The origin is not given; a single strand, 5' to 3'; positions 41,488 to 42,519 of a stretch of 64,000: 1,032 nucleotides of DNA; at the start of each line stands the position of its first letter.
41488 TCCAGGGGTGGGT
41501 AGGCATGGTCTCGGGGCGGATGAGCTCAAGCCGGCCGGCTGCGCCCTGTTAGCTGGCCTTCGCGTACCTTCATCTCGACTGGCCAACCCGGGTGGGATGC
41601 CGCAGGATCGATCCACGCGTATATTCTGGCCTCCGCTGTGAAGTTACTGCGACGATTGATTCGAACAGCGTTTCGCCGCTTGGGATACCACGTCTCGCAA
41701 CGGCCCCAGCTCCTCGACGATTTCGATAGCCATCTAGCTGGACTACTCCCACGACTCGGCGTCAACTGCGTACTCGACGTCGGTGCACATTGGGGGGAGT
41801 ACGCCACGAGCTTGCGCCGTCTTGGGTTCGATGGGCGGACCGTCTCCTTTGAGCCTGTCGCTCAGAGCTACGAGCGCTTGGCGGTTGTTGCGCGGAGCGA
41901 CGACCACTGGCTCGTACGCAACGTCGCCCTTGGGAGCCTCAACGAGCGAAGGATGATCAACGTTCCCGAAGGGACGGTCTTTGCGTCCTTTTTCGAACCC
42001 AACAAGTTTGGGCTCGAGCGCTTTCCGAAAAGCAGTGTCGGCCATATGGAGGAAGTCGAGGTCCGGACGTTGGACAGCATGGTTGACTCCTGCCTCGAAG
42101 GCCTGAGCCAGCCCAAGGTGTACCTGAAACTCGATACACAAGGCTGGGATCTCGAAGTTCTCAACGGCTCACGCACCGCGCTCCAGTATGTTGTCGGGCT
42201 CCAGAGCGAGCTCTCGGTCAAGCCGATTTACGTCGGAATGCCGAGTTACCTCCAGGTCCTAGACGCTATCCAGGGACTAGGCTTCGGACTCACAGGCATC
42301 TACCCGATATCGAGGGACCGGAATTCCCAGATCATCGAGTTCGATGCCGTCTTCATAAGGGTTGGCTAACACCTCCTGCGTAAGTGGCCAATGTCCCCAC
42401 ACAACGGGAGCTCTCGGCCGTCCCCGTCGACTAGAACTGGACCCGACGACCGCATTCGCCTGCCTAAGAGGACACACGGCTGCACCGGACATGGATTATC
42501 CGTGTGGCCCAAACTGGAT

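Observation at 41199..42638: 35-bp direct repeats bracket a 1.4-kb lower-GC insertion carrying an orphan FkbM methyltransferase and split a pdxS-pdxT-GNAT operon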

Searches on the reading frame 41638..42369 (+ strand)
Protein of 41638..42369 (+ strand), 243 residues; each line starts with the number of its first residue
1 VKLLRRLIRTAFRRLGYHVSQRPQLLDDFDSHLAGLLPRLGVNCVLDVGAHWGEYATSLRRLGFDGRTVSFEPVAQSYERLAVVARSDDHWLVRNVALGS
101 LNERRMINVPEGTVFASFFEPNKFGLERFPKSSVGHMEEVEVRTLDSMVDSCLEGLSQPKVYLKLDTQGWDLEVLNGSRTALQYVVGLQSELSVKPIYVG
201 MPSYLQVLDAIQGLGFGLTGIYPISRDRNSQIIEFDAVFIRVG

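Call 7: search_protein_families(library=pfam, proteins=[window:41638-42369:+], max_evalue=0.01)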
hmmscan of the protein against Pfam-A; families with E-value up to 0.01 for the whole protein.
window:41638-42369:+ (243 aa): 1 family
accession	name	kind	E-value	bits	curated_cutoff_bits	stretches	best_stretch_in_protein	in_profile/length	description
PF05050.19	Methyltransf_21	-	4e-11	43.8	22.7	1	47-183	1-137/173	Methyltransferase FkbM domain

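Call 8: find_encoding_contigs(protein=window:41638-42369:+, flank=10000, max_places=10)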
Protein window:41638-42369:+ (243 aa): 2 contigs read that carry it; 2 places shown.
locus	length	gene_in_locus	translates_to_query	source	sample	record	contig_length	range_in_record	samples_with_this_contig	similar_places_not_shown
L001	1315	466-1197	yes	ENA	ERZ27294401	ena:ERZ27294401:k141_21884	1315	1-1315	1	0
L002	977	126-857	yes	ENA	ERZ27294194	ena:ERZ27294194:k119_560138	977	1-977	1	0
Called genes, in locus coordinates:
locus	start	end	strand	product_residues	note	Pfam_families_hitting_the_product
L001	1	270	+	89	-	?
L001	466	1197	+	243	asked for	PF05050:Methyltransf_21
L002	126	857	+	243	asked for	PF05050:Methyltransf_21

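Call 23: find_homologous_proteins(query=window:41638-42369:+, max_evalue=0.00001)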
Query window:41638-42369:+ (243 aa): 763 proteins with E <= 0.00001 among 1950 candidates; the best 120 are listed.
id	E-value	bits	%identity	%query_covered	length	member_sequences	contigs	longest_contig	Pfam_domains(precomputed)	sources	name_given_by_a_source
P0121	7.0e-149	512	100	94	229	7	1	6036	PF05050.20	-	-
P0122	2.3e-113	396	73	100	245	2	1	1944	PF05050.20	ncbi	-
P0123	2.2e-90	320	60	100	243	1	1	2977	PF05050.20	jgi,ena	-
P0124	2.5e-83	297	57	99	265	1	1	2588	PF05050.20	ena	-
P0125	1.5e-81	291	54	100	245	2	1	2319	PF05050.20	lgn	-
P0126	9.2e-79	282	54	100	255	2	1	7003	PF05050.20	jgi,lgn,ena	-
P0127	1.4e-69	252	52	98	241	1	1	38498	PF05050.20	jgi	jgi:FkbM family methyltransferase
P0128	7.0e-67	243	50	99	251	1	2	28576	PF05050.20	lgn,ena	-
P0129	4.0e-66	241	50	96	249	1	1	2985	PF05050.20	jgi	jgi:FkbM family methyltransferase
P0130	5.7e-65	237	54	93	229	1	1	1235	PF05050.20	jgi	-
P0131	2.7e-63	232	48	100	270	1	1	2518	PF05050.20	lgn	-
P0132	1.7e-62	229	48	97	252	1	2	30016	PF05050.20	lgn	-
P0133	3.3e-61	225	46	100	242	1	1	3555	PF05050.20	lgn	-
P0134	3.9e-61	225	47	98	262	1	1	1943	PF05050.20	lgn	-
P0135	5.3e-61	224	48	98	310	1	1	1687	PF05050.20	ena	-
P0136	1.2e-60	223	47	100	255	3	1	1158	PF05050.20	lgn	-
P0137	1.3e-60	223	49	94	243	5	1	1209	PF05050.20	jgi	jgi:FkbM family methyltransferase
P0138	1.7e-60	223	46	98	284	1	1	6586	PF05050.20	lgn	-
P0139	3.4e-60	222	46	99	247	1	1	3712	PF05050.20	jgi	jgi:FkbM family methyltransferase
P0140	7.2e-60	220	46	98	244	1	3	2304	PF05050.20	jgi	jgi:FkbM family methyltransferase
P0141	9.4e-60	220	46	99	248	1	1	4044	PF05050.20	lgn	-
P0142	1.1e-59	220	48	98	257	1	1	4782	PF05050.20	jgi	jgi:FkbM family methyltransferase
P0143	2.3e-59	219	48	95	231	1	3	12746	PF05050.20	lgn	-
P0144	4.2e-59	218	47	99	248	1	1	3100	PF05050.20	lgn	-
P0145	5.5e-59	218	45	98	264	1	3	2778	PF05050.20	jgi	jgi:FkbM family methyltransferase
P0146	6.5e-59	217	47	98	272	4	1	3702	PF05050.20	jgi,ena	-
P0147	7.5e-59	217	48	99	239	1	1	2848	PF05050.20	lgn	-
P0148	7.6e-59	217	49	98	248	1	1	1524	PF05050.20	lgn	-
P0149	1.2e-58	216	50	86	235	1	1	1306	PF05050.20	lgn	-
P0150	1.4e-58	216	45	98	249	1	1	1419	PF05050.20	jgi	jgi:FkbM family methyltransferase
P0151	1.4e-58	216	49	95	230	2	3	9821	PF05050.20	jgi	jgi:FkbM family methyltransferase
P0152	2.1e-58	216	46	100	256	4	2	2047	PF05050.20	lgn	-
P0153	3.4e-58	215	47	87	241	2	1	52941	PF05050.20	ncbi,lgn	-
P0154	5.9e-58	214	53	83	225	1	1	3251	PF05050.20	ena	-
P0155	5.9e-58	214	46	98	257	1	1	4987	PF05050.20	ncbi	-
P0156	6.9e-58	214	45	99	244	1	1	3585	PF05050.20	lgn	-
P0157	7.3e-58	214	46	99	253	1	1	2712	PF05050.20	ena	-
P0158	1.1e-57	213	44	99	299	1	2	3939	PF05050.20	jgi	jgi:FkbM family methyltransferase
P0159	1.3e-57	213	47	94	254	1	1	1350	PF05050.20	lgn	-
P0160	1.6e-57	213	44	97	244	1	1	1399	PF05050.20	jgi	jgi:FkbM family methyltransferase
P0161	2.3e-57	212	44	98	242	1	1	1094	PF05050.20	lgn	-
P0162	2.3e-57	212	43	98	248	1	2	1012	PF05050.20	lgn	-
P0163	2.7e-57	212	47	100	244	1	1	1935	PF05050.20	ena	-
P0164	3.6e-57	212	44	100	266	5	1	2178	PF05050.20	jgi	jgi:FkbM family methyltransferase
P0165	3.8e-57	212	44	98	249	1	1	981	PF05050.20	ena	-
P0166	4.4e-57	211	50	88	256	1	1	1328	PF05050.20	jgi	jgi:FkbM family methyltransferase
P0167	5.4e-57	211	49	88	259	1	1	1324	PF05050.20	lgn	-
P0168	6.8e-57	211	45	98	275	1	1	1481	PF05050.20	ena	-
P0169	7.0e-57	211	45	98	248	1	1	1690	PF05050.20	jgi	jgi:FkbM family methyltransferase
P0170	9.8e-57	210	45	98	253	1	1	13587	PF05050.20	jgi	jgi:FkbM family methyltransferase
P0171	1.1e-56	210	48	99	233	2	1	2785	PF05050.20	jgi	jgi:FkbM family methyltransferase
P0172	1.8e-56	209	49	87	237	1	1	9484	PF05050.20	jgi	jgi:FkbM family methyltransferase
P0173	1.9e-56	209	46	100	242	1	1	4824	PF05050.20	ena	-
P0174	3.4e-56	208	43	98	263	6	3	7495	PF05050.20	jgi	jgi:FkbM family methyltransferase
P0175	3.6e-56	208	47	83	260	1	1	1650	PF05050.20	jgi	jgi:FkbM family methyltransferase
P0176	6.2e-56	208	46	94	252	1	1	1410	PF05050.20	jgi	jgi:FkbM family methyltransferase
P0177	7.7e-56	207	45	99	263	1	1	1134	PF05050.20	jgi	-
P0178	8.2e-56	207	44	98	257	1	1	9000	PF05050.20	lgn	-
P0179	1.2e-55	207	46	96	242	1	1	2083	PF05050.20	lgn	-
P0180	1.6e-55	206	46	97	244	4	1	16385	PF05050.20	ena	-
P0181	1.9e-55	206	45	99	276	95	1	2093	PF05050.20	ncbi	-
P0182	1.9e-55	206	43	100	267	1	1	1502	PF05050.20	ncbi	ncbi:MAG: FkbM family methyltransferase, partial [Thermoanaerobaculia bacterium]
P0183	2.2e-55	206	45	98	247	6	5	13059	PF05050.20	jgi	jgi:FkbM family methyltransferase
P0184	2.3e-55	206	45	98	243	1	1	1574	PF05050.20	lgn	-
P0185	2.4e-55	206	45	100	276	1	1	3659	PF05050.20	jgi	jgi:FkbM family methyltransferase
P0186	2.5e-55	206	50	85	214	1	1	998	PF05050.20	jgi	jgi:FkbM family methyltransferase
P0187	2.9e-55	205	43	98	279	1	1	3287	PF05050.20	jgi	jgi:FkbM family methyltransferase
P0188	4.5e-55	205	45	98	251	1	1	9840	PF05050.20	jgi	jgi:FkbM family methyltransferase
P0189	4.7e-55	205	45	87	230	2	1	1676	PF05050.20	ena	-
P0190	7.7e-55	204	46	98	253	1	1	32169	PF05050.20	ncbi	-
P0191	7.8e-55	204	44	98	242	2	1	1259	PF05050.20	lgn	-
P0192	8.9e-55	204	43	96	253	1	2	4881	PF05050.20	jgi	jgi:FkbM family methyltransferase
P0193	8.9e-55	204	44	97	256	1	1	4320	PF05050.20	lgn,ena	-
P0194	1.0e-54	204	45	98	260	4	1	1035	PF05050.20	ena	-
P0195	1.1e-54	204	43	98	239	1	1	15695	PF05050.20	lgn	-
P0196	1.1e-54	203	43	100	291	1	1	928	PF05050.20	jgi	jgi:FkbM family methyltransferase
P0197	1.6e-54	203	45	93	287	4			PF05050.20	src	-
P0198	1.8e-54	203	43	96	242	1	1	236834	PF05050.20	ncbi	-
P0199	2.6e-54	202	41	99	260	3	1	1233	PF05050.20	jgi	jgi:FkbM family methyltransferase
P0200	2.6e-54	202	41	99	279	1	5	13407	PF05050.20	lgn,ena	-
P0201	2.7e-54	202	44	98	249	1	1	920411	PF05050.20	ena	-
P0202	2.8e-54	202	46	95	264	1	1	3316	PF05050.20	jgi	jgi:FkbM family methyltransferase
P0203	3.1e-54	202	44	97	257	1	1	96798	PF05050.20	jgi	jgi:FkbM family methyltransferase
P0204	4.1e-54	202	45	93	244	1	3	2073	PF05050.20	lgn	-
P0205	4.3e-54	202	48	86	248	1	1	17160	PF05050.20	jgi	jgi:FkbM family methyltransferase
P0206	5.3e-54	201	46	87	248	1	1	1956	PF05050.20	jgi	jgi:FkbM family methyltransferase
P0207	5.4e-54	201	46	98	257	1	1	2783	PF05050.20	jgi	jgi:FkbM family methyltransferase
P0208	6.1e-54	201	46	98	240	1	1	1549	PF05050.20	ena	-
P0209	1.1e-53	200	44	98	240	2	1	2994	PF05050.20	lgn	-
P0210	1.2e-53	200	43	98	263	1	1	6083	PF05050.20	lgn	-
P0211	1.2e-53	200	44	97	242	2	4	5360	PF05050.20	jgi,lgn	jgi:FkbM family methyltransferase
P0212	1.4e-53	200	43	98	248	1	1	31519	PF05050.20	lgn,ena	-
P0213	2.0e-53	199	46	89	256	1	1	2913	PF05050.20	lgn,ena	-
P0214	2.2e-53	199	46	87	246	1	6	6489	PF05050.20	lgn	-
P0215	2.3e-53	199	42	99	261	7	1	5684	PF05050.20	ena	-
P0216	2.6e-53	199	42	98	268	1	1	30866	PF05050.20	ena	-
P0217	2.8e-53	199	47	87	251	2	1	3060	PF05050.20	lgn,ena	-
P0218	3.9e-53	198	45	87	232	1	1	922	PF05050.20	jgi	jgi:FkbM family methyltransferase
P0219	4.1e-53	198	49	86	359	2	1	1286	PF05050.20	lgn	-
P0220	4.6e-53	198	43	98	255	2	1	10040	PF05050.20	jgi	jgi:FkbM family methyltransferase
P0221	4.7e-53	198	45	98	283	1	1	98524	PF05050.20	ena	-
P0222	4.8e-53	198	42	99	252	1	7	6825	PF05050.20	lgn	-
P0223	5.8e-53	198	42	97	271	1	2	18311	PF05050.20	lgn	-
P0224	5.9e-53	198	43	98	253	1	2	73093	PF05050.20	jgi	-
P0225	6.7e-53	198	43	99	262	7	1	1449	PF05050.20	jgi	jgi:FkbM family methyltransferase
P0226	7.1e-53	198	44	94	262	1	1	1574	PF05050.20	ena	-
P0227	7.8e-53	197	46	87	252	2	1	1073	PF05050.20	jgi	jgi:FkbM family methyltransferase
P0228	1.1e-52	197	42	100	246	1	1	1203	PF05050.20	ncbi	-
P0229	1.3e-52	197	44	99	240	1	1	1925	PF05050.20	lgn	-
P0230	1.4e-52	197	43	98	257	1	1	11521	PF05050.20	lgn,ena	-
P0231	1.6e-52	196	41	100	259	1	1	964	PF05050.20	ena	-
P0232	1.7e-52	196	43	98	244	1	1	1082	PF05050.20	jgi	jgi:FkbM family methyltransferase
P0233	2.1e-52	196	50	86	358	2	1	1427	PF05050.20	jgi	jgi:FkbM family methyltransferase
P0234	2.2e-52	196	43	97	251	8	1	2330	PF05050.20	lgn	-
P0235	2.5e-52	196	44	96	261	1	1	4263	PF05050.20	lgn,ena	-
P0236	2.7e-52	196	43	98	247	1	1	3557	PF05050.20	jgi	jgi:FkbM family methyltransferase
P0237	3.1e-52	195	42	100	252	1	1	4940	PF05050.20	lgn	-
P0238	3.3e-52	195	45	86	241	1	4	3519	PF05050.20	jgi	jgi:FkbM family methyltransferase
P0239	3.5e-52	195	47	89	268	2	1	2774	PF05050.20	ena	-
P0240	4.6e-52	195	45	95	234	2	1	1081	PF05050.20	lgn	-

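Call 24: find_encoding_contigs(protein=P0122, flank=5000, max_places=6)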
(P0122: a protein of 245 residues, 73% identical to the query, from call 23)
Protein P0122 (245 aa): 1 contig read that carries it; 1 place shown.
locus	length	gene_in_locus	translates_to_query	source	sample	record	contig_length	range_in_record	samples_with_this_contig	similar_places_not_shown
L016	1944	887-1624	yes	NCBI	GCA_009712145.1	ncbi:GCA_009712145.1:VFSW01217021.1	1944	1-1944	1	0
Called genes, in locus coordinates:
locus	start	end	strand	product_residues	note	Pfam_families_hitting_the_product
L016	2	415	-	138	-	?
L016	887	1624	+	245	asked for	PF05050:Methyltransf_21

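Call 25: find_encoding_contigs(protein=P0123, flank=5000, max_places=6)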
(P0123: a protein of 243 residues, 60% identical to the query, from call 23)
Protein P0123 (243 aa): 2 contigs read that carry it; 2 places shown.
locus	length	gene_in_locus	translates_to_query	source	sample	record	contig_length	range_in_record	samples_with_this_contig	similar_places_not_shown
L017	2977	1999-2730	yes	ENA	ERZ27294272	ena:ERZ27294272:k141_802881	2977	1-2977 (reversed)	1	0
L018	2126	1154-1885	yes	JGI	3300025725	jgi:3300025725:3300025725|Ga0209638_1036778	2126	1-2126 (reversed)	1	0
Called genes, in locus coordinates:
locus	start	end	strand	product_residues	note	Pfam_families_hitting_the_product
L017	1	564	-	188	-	?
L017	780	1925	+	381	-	PF13579:Glyco_trans_4_4 (weak)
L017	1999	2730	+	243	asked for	PF05050:Methyltransf_21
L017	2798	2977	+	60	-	?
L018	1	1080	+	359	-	?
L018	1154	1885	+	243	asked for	PF05050:Methyltransf_21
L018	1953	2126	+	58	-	?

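Call 26: find_encoding_contigs(protein=P0124, flank=5000, max_places=6)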
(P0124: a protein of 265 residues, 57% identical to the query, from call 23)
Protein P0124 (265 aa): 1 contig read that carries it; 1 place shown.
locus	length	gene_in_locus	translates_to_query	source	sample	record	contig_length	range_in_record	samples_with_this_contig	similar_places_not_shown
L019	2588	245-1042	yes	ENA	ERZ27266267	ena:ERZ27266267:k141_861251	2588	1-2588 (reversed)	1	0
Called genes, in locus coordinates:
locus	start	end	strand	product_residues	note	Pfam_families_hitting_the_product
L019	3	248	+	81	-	?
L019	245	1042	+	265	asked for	PF05050:Methyltransf_21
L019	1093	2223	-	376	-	PF13579:Glyco_trans_4_4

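Call 32: find_related_loci(query=window:41638-42369:+, collection=genome_contigs, flank=6000)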
Query window:41638-42369:+ (243 aa) in genome_contigs; peptide patterns used: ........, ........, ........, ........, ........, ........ (x = any residue, [..] = any of these).
158 stretches matched a pattern; 19 encode a relative of the query (tblastn E <= 1e-3); 19 distinct loci.
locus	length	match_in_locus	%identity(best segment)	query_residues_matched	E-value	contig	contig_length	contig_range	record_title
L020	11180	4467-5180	43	4-240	7e-57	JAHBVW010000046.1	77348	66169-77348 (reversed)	MAG: Deltaproteobacteria bacterium isolate ACE_MYX2 MYX2_46, whole genome shotgun sequence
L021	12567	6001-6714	42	4-240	9e-57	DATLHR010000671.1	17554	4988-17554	MAG TPA_asm: Kofleriaceae bacterium isolate SMAG_U13645 k141_724819, whole genome shotgun sequence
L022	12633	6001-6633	43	32-241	2e-55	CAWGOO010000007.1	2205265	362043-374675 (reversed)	MAG: uncultured Actinomycetota bacterium isolate MFD04540.bin.2.6 genome assembly, contig: contig_7304, whole genome sho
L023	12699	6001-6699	45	11-242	2e-54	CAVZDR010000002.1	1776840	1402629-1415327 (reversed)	MAG: uncultured Acidimicrobiia bacterium isolate MFD09212.bin.2.35 genome assembly, contig: contig_1214, whole genome sh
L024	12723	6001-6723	44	3-240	2e-54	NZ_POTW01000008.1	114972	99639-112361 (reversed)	Jiangella anatolica strain GTF31 NODE_8_length_114972_cov_30.8875, whole genome shotgun sequence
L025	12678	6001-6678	42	16-243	3e-53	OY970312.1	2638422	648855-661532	MAG: uncultured Thermoleophilia bacterium isolate MFD02242.bin.2.62 genome assembly, chromosome: 1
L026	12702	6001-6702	41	9-243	1e-50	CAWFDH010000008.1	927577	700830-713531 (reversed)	MAG: uncultured Actinomycetes bacterium isolate MFD02360.bin.2.47 genome assembly, contig: contig_4654, whole genome sho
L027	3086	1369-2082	40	1-240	9e-50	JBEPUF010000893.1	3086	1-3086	MAG: Deltaproteobacteria bacterium isolate 22E.concoct.107 NODE_41658_length_3086_cov_4.120092:0-3086, whole genome shot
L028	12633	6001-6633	40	32-241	8e-50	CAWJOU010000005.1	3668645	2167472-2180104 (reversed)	MAG: uncultured Actinomycetota bacterium isolate MFD04434.bin.1.50 genome assembly, contig: contig_5323, whole genome sh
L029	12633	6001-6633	40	32-241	9e-50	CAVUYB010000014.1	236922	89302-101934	MAG: uncultured Actinomycetota bacterium isolate MFD06092.bin.2.179 genome assembly, contig: contig_38033, whole genome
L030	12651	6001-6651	42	26-243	1e-48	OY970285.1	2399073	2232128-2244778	MAG: uncultured Thermoleophilia bacterium isolate MFD00962.bin.2.77 genome assembly, chromosome: 1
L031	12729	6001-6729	37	2-241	4e-45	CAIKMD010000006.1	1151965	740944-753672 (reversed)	MAG: uncultured Rhodospirillales bacterium isolate Umea3_bin-2224 genome assembly, contig: bin-2224:06/11, whole genome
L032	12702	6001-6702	38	4-242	8e-44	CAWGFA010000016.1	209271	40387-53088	MAG: uncultured Acidimicrobiia bacterium isolate MFD05841.bin.2.7 genome assembly, contig: contig_46677, whole genome sh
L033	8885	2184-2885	36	4-242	1e-43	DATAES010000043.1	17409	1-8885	MAG TPA_asm: Acidimicrobiales bacterium isolate SMAG_U6783 k141_2904938, whole genome shotgun sequence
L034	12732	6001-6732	39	5-241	3e-43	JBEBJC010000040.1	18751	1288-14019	MAG: Myxococcota bacterium isolate SF1_9 NODE_1413_length_18751_cov_4.946815, whole genome shotgun sequence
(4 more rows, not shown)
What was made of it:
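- Tried and rejected: The best FkbM in GTDB species representatives is 45% identical (Actinomycetota, Myxococcota; call 32), so the donor taxon is unknown.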

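Call 39: search_protein_families(library=pfam, proteins=[L016:2-415:-], max_evalue=1)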
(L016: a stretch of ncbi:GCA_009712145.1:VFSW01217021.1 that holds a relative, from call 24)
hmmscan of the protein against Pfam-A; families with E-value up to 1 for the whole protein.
L016:2-415:- (138 aa): 2 families
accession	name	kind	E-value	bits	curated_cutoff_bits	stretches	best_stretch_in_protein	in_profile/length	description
PF01943.22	Polysacc_synt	-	1.3e-14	54.7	28.2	1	24-137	2-108/274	Polysaccharide biosynthesis protein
PF13440.11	Polysacc_synt_3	-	4.4e-05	23.3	23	1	49-137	3-82/293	Polysaccharide biosynthesis protein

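Call 40: search_protein_families(library=ncbifam, proteins=[window:41638-42369:+, L016:2-415:-], max_evalue=1)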
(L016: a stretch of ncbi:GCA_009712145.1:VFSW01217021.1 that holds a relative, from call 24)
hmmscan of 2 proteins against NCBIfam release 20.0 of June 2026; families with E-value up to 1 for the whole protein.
window:41638-42369:+ (243 aa): 1 family
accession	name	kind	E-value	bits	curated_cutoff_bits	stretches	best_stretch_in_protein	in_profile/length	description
TIGR01444.1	fkbM_fam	subfamily_domain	2.5e-18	66.9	37.7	1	45-187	2-137/143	FkbM family methyltransferase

L016:2-415:- (138 aa): 4 families
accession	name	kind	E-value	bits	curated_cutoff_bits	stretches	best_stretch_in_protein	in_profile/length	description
NF011679.0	PRK15099.1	equivalog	1.4e-08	34.5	325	1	23-129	3-108/416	lipid III flippase WzxE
TIGR02900.1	spore_V_B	equivalog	1.1e-05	24.4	372.3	1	32-133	10-112/488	stage V sporulation protein B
NF058658.1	Oglyco_Wzx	exception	1.2e-05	24.5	720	1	16-136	3-114/478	O-glycosylation flippase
NF007773.0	PRK10459.1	equivalog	0.0043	16.1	273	1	18-136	2-111/492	MOP flippase family protein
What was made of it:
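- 41638..42369 (+): Intact FkbM-family SAM-dependent methyltransferase gene, 243 aa, GTG start. PF05050 and TIGR01444 above their cut-offs (calls 7, 40).
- Checked: One plus-strand FkbM gene lies at 41638-42369 with a GTG start (PF05050 E 4e-11; TIGR01444 E 2.5e-18; calls 7, 40).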

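Call 50: find_encoding_contigs(protein=P0126, flank=5000, max_places=3)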
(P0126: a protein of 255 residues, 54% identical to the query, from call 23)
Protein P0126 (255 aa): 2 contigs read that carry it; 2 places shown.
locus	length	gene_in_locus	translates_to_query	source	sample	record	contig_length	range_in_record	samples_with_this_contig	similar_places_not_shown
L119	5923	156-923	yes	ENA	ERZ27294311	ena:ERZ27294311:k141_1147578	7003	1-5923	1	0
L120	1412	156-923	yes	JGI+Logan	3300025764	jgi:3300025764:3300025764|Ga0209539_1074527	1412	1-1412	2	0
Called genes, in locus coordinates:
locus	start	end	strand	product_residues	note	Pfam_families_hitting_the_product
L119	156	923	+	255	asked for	PF05050:Methyltransf_21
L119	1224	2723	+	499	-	PF04932:Wzy_C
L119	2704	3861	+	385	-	PF13439:Glyco_transf_4, PF13579:Glyco_trans_4_4, PF00534:Glycos_transf_1, PF13692:Glyco_trans_1_4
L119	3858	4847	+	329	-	PF13641:Glyco_tranf_2_3, PF00535:Glycos_transf_2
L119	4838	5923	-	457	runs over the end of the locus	PF01943:Polysacc_synt, PF13440:Polysacc_synt_3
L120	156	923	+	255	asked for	PF05050:Methyltransf_21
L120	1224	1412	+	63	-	?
